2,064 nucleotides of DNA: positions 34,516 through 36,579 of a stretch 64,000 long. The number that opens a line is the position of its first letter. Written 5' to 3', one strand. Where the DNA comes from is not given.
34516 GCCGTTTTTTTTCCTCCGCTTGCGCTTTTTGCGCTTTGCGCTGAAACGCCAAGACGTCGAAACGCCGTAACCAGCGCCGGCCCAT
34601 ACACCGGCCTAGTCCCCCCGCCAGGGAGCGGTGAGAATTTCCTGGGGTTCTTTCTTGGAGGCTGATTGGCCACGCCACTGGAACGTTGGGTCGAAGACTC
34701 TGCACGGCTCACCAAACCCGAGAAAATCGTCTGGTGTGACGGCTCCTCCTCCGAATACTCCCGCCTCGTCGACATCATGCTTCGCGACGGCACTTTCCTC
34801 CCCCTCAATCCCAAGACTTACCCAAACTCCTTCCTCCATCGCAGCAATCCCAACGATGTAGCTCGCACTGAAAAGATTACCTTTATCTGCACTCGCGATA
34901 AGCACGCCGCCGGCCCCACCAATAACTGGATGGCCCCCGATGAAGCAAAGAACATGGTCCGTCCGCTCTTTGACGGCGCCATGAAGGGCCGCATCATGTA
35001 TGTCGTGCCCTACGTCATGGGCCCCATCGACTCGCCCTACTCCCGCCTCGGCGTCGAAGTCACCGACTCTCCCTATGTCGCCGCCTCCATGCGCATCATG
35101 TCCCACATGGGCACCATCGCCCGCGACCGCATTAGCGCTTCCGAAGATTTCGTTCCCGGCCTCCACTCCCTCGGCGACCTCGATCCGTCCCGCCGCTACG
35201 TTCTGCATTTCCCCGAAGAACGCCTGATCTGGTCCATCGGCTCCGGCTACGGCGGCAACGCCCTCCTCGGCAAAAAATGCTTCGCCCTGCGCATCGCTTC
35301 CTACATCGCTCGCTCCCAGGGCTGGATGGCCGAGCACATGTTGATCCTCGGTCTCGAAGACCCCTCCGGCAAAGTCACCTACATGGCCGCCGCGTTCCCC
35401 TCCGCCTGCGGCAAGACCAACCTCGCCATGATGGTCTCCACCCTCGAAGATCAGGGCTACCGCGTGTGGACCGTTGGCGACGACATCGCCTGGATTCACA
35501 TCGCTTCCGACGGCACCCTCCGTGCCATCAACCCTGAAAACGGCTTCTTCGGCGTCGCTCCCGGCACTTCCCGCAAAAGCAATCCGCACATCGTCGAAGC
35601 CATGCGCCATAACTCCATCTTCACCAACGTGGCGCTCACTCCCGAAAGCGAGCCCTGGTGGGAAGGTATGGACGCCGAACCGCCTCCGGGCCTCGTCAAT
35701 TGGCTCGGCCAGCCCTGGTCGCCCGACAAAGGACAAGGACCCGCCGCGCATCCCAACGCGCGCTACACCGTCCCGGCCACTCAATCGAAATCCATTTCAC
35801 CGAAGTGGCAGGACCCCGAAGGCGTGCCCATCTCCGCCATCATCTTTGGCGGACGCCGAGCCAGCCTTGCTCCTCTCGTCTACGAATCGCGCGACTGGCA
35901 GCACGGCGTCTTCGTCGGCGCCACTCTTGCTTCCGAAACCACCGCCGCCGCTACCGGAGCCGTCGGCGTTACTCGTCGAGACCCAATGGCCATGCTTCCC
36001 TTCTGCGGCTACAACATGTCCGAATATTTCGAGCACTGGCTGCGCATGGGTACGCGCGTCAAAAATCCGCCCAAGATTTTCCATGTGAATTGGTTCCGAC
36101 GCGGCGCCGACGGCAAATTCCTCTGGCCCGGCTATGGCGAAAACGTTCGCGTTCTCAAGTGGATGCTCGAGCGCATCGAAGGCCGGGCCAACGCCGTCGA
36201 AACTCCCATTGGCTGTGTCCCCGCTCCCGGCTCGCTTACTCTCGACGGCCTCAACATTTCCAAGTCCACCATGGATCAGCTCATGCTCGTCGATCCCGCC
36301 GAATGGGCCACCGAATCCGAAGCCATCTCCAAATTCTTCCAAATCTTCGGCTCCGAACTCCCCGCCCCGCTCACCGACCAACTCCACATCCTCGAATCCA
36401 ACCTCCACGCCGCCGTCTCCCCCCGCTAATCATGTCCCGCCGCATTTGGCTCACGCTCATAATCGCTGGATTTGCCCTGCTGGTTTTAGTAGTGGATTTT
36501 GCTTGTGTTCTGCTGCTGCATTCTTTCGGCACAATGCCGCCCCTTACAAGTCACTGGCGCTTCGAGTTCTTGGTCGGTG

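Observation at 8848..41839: Sixteen same-strand copies of a modular intergenic hairpin repeat (T-run + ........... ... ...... + conserved tail)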

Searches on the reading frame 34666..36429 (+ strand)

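Call 15: search_protein_families(library=pfam, proteins=[window:34666-36429:+])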
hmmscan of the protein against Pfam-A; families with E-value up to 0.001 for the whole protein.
window:34666-36429:+ (587 aa): 2 families
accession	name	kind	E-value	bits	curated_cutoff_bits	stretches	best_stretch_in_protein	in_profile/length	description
PF00821.23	PEPCK_GTP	-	1.8e-162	540.6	23.8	1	220-577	1-355/357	Phosphoenolpyruvate carboxykinase C-terminal P-loop domain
PF17297.7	PEPCK_N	-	2.5e-84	282.7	23.8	1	7-216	1-218/218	Phosphoenolpyruvate carboxykinase N-terminal domain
